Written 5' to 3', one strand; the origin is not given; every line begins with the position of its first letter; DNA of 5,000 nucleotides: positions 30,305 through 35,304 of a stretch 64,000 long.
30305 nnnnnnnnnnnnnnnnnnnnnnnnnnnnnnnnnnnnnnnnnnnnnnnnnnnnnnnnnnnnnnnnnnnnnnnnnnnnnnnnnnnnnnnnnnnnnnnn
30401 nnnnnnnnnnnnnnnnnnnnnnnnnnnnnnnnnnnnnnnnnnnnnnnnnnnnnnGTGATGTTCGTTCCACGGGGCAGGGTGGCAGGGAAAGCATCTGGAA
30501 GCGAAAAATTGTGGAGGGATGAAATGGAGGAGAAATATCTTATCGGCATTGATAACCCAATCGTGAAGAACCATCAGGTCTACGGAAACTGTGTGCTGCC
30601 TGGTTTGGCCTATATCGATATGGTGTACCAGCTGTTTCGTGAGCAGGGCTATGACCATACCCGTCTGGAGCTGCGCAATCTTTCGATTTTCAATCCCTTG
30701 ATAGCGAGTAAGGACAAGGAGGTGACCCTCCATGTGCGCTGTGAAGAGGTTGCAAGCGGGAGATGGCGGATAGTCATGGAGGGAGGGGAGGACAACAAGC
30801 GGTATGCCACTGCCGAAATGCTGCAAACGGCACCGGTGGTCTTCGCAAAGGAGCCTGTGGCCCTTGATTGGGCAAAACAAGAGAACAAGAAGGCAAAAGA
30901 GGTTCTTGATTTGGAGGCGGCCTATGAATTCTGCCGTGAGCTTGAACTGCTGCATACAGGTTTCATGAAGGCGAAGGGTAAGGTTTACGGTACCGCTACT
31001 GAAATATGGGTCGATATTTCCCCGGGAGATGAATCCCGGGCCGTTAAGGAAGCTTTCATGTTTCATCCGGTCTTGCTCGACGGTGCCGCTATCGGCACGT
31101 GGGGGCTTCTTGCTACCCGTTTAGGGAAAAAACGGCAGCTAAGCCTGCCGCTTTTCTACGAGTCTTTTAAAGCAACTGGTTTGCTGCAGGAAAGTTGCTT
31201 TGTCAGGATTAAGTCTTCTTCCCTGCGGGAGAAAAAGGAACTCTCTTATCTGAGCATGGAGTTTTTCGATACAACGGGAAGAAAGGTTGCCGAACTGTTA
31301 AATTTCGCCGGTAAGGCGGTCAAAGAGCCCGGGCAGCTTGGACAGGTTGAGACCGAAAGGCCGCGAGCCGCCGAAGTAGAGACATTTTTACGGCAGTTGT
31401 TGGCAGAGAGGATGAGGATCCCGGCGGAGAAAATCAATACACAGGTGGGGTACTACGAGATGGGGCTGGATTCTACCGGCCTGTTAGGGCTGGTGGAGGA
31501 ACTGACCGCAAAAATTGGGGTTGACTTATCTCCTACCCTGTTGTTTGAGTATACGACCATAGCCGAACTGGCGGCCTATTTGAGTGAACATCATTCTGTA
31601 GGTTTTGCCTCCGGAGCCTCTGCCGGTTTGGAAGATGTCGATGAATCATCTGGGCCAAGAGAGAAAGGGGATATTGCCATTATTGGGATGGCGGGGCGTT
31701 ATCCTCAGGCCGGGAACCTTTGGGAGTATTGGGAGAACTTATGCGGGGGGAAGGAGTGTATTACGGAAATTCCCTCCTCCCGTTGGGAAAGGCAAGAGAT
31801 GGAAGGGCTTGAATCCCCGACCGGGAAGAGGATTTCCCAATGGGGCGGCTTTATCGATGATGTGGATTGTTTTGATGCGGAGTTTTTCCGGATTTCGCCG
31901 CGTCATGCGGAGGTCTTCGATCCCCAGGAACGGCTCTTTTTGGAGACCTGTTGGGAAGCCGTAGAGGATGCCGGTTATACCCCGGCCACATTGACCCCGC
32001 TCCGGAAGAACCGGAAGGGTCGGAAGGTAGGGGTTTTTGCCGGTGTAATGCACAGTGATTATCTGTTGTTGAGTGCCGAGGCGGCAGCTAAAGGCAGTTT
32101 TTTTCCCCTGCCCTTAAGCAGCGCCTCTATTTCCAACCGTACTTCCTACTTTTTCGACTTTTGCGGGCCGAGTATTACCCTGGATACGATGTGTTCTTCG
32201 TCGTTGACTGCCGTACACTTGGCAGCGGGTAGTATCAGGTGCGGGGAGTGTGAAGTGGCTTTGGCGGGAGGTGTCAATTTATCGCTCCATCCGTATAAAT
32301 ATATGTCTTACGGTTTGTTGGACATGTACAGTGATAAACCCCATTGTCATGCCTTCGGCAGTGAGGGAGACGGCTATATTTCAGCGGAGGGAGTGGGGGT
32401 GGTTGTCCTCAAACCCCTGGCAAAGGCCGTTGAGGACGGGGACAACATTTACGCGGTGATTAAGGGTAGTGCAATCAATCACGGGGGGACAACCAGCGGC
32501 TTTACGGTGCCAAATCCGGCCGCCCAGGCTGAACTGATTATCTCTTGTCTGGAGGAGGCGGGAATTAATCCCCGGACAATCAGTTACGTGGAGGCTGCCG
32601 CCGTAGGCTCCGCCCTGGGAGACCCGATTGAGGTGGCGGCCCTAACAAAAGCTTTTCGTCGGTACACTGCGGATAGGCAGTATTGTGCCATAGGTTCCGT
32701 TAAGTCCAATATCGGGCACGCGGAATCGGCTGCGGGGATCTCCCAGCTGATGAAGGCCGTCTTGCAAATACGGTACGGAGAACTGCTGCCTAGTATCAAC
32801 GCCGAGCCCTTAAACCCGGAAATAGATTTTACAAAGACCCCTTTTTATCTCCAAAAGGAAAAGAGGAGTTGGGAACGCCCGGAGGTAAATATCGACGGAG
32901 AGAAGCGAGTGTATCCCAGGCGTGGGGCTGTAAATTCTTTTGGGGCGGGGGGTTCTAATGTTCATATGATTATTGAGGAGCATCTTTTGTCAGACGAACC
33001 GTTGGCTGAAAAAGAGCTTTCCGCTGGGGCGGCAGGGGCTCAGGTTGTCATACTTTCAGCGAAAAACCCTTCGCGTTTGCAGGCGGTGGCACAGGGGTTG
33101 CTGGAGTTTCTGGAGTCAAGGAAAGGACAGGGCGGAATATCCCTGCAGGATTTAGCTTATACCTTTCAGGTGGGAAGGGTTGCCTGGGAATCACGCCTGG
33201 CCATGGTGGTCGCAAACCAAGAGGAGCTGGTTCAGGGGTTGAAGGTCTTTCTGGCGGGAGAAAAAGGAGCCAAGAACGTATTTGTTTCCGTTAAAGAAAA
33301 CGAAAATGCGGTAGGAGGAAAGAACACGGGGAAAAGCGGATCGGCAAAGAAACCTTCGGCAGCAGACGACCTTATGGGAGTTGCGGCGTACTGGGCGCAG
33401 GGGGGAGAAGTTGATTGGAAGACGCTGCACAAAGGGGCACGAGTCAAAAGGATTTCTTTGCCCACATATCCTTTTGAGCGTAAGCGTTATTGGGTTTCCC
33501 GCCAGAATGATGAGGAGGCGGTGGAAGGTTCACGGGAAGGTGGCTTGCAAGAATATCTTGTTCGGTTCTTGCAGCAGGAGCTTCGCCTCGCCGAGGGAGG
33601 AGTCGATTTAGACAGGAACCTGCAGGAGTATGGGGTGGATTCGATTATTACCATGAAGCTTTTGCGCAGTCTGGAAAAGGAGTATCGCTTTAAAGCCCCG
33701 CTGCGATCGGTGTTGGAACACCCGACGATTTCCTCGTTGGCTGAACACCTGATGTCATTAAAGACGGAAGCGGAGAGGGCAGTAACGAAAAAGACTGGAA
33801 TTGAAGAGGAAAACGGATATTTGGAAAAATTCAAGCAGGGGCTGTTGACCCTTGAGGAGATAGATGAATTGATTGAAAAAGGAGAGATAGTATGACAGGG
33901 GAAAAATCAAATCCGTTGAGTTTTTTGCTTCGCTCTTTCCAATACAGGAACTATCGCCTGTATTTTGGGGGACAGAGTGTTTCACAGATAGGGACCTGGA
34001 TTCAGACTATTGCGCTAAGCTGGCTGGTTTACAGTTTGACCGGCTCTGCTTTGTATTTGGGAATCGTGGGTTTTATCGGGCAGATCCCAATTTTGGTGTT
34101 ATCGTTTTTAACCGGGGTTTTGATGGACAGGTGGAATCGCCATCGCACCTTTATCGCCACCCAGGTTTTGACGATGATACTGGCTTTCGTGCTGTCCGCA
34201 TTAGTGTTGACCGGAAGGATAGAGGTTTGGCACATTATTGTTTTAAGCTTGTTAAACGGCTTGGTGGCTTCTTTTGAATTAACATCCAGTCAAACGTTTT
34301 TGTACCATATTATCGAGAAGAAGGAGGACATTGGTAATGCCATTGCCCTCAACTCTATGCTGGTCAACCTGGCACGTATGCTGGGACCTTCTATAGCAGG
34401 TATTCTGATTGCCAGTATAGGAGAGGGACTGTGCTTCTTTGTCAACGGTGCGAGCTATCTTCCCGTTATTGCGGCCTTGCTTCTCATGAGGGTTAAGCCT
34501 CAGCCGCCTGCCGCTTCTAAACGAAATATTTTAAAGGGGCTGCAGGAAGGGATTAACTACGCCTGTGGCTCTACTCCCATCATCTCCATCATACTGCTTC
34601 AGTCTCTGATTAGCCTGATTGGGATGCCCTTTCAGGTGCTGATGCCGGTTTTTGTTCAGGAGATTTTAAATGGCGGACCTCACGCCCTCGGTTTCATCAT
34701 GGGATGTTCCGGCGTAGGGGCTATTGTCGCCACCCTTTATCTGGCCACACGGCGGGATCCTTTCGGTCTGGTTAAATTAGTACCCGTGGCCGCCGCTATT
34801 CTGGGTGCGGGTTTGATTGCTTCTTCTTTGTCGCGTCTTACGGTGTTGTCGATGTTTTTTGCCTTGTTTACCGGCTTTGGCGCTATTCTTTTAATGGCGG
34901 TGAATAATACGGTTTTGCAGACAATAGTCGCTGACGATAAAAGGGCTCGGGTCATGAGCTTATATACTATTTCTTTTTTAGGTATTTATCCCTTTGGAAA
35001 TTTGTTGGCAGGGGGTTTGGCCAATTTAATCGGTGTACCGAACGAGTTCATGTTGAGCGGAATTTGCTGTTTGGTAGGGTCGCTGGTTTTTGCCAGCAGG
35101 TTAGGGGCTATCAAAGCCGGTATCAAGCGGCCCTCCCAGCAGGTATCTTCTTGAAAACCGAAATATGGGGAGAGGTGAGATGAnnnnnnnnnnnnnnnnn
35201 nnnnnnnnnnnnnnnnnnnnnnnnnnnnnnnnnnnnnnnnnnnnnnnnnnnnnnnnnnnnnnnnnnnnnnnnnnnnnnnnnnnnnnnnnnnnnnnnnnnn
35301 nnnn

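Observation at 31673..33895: The assembly line ends in KS0-ACP plus a short helical tail, with no release domain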

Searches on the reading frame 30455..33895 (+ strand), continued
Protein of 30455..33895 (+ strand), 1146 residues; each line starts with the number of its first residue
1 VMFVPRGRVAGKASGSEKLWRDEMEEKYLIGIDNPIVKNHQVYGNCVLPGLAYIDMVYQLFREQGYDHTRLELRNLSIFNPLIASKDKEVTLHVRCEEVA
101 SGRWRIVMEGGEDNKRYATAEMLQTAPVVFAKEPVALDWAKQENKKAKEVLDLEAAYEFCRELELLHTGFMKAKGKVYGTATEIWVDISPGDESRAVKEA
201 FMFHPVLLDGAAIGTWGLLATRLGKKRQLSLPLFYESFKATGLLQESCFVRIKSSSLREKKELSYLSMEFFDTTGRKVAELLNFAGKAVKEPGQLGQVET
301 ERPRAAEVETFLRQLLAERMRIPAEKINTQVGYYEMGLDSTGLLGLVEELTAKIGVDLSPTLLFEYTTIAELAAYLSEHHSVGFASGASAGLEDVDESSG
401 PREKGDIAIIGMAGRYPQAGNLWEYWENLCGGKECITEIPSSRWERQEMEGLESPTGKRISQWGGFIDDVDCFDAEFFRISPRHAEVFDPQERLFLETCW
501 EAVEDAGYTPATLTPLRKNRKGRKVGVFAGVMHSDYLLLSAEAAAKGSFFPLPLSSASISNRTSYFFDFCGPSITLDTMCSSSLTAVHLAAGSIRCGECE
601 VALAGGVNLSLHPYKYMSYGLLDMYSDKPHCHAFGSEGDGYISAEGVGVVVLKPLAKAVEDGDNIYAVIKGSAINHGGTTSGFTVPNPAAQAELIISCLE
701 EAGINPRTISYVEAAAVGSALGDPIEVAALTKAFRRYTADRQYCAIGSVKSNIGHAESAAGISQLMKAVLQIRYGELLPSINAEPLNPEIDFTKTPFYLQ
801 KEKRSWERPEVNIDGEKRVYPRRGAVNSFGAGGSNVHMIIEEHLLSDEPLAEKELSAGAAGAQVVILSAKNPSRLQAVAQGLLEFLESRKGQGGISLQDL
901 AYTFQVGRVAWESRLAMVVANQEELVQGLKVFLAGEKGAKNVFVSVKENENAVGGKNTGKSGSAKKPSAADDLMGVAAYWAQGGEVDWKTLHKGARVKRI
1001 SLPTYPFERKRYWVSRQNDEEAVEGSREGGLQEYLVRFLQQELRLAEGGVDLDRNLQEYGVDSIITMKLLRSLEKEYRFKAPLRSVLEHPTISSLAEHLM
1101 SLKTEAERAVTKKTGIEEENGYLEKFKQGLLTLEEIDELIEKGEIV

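Call 80: predict_structure(alignment_id=A2)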
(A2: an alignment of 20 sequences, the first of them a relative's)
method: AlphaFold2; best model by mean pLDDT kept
length: 1123 residues; sequences in the alignment: 20
mean_pLDDT: 71.1   pTM: 0.59
mean pLDDT of the five models: 71.1, 68.7, 65.4, 64.3, 55.7
residues with pLDDT >= 90: 167; 70-90: 534; 50-70: 209; < 50: 213
segments of 3 or more residues with pLDDT < 50: 269-280, 315-318, 362-380, 413-441, 493-499, 511-534, 593-620, 653-662, 693-695, 726-733, 760-763, 824-836, 925-941, 991-1005, 1089-1096
pLDDT, mean of each block of 10 residues (from residue 1): 88 88 87 93 93 74 82 86 79 80 81 59 66 85 88 85 89 89 91 70 63 88 90 67 87 88 62 34 76 76 64 48 71 57 65 66 34 28 88 81 82 46 44 39 66 75 73 90 82 50 79 32 32 62 78 70 87 84 70 47 39 38 86 88 90 41 64 86 88 55 81 80 59 61 91 76 59 84 86 86 73 87 48 55 86 88 70 82 81 89 91 77 49 28 63 86 75 76 73 38 61 82 65 67 79 78 81 87 60 49 56 70 58
secondary structure, 60 per line:
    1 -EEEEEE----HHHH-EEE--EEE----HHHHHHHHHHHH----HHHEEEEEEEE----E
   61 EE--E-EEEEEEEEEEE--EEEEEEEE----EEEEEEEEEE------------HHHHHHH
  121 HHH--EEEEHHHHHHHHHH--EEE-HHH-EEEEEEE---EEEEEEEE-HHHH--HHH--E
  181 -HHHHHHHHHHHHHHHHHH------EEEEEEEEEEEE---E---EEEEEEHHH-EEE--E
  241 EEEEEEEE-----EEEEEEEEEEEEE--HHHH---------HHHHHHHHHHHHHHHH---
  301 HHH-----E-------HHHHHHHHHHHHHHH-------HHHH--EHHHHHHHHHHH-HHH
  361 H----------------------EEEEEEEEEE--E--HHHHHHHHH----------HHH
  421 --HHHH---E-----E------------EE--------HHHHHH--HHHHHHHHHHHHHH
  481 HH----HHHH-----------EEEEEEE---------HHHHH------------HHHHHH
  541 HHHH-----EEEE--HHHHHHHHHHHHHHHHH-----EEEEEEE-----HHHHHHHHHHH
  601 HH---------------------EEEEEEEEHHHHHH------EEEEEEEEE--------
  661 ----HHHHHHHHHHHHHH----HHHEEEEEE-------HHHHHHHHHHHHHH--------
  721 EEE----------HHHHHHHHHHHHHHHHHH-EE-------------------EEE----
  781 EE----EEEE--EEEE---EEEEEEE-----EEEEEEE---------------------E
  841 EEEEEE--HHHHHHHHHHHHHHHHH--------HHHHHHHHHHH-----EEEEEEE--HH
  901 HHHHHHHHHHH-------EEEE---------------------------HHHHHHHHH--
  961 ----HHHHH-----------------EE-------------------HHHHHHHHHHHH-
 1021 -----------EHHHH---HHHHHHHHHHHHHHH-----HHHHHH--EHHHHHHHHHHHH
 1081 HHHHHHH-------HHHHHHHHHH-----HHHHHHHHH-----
elements in order (helices of 4 or more, strands of 3 or more residues): E2-7 H12-15 E17-19 E22-24 H29-40 E48-55 E60-62 E67-77 E80-87 E92-101 H114-123 E126-129 H130-139 E142-144 E150-156 E160-167 H169-172 H182-199 E206-217 E225-230 E235-237 E240-248 E254-266 H269-272 H282-297 H317-331 H339-342 H346-356 H358-361 E384-393 H399-407 H423-426 H459-464 H467-482 H487-490 E502-508 H518-522 H535-544 E550-553 H556-572 E578-584 H590-602 E624-631 H632-637 E644-652 H665-678 E686-691 H699-712 E721-723 H734-751 E774-776 E787-790 E793-796 E800-806 E812-818 E840-846 H849-865 H874-884 E890-896 H899-911 E919-922 H950-958 H965-969 H1008-1019 H1033-1036 H1040-1054 H1060-1065 H1069-1087 H1095-1104 H1110-1118

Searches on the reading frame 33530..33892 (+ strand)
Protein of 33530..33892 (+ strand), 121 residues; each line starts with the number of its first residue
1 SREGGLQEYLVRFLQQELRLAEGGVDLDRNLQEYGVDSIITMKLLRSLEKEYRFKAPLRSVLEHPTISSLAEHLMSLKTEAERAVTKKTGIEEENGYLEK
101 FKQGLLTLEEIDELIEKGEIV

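Call 69: search_protein_representatives(protein=window:33530-33892:+)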
Query: 121 residues. Proteins with E-value up to 0.001 (for the whole library): 3329; up to 1e-10: 528; up to 1e-30: 3. The best 150 are listed.
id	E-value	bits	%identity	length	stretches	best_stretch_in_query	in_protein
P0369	5.1e-35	136.5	34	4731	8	5-77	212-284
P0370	1.2e-34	135.2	34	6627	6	4-76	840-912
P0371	2.6e-33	131.0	31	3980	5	5-120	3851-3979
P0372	2.6e-30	121.3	25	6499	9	16-75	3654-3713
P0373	5.5e-30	120.3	28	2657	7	5-76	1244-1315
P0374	2.8e-28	114.8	29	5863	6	8-74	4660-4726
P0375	3.0e-28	114.7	26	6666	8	6-80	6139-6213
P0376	4.0e-27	111.1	30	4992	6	3-114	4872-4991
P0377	4.4e-26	107.7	31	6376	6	5-85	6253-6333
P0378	9.8e-26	106.6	25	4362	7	6-89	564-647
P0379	1.3e-25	106.2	25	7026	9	8-76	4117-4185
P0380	1.4e-25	106.1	28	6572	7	5-92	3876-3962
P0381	2.1e-25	105.5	27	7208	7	8-76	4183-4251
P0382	2.3e-25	105.4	25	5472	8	11-78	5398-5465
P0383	2.9e-25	105.1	27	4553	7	8-81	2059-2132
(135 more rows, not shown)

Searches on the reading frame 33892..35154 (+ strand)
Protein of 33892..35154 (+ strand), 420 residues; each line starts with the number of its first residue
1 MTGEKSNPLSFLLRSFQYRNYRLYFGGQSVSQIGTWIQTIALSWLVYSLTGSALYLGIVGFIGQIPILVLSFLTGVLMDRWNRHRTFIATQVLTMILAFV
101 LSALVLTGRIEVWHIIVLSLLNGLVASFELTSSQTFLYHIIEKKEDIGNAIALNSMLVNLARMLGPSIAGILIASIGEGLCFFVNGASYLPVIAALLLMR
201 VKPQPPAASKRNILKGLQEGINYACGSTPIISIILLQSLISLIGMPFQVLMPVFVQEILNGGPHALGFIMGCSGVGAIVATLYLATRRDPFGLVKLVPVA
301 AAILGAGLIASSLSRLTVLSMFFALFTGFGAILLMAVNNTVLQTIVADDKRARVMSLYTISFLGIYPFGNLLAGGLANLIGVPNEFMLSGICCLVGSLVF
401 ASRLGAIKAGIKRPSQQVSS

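Call 5: search_protein_families(library=pfam, proteins=[window:33892-35154:+], max_evalue=0.01)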
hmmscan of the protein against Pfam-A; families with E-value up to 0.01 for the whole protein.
window:33892-35154:+ (420 aa): 2 families
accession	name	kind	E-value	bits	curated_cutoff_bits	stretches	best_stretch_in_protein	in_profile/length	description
PF05977.19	MFS_3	-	3.7e-59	201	27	1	21-409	12-400/524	Transmembrane secretion effector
PF07690.21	MFS_1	-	2.4e-34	119.2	33.4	2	25-259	2-232/347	Major Facilitator Superfamily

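Call 34: search_protein_families(library=ncbifam, proteins=[window:33892-35154:+], max_evalue=0.001)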
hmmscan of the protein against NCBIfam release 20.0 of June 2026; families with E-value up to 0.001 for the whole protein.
window:33892-35154:+ (420 aa): 10 families
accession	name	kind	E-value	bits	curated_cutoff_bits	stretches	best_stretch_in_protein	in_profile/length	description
TIGR00900.1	2A0121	subfamily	4.3e-51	174.4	319.6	1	21-381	1-364/364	H+ Antiporter protein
NF007792.0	PRK10489.1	equivalog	4.2e-33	115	324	1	18-409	16-404/419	enterobactin transporter EntS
NF012178.0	tet_MFS_V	exception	2.7e-22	79.5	640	1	13-397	2-391/409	tetracycline efflux MFS transporter Tet(V)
NF000245.1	macrolide_MefA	exception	7.4e-19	68.1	675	1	23-397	13-390/405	macrolide efflux MFS transporter Mef(A)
NF052575.1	MFS_efflux_Tap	equivalog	7.7e-19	68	625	1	30-399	15-390/401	multidrug efflux MFS transporter Tap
NF000246.1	macrolide_MefC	exception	3.6e-16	59.2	870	1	18-403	7-396/407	macrolide efflux MFS transporter Mef(C)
NF000051.1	macrolide_MefB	exception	4.4e-14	52.2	800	1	20-398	10-390/409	macrolide efflux MFS transporter Mef(B)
TIGR00880.1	2_A_01_02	superfamily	4.6e-08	33.3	131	1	68-197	12-135/141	multidrug resistance protein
NF000154.1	macrolide_MefEN2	exception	8e-08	32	800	1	49-395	36-384/401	macrolide efflux MFS transporter Mef(En2)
NF006386.0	PRK08633.1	equivalog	0.00014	19.7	1221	1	50-400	43-406/1147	acyl-[ACP]--phospholipid O-acyltransferase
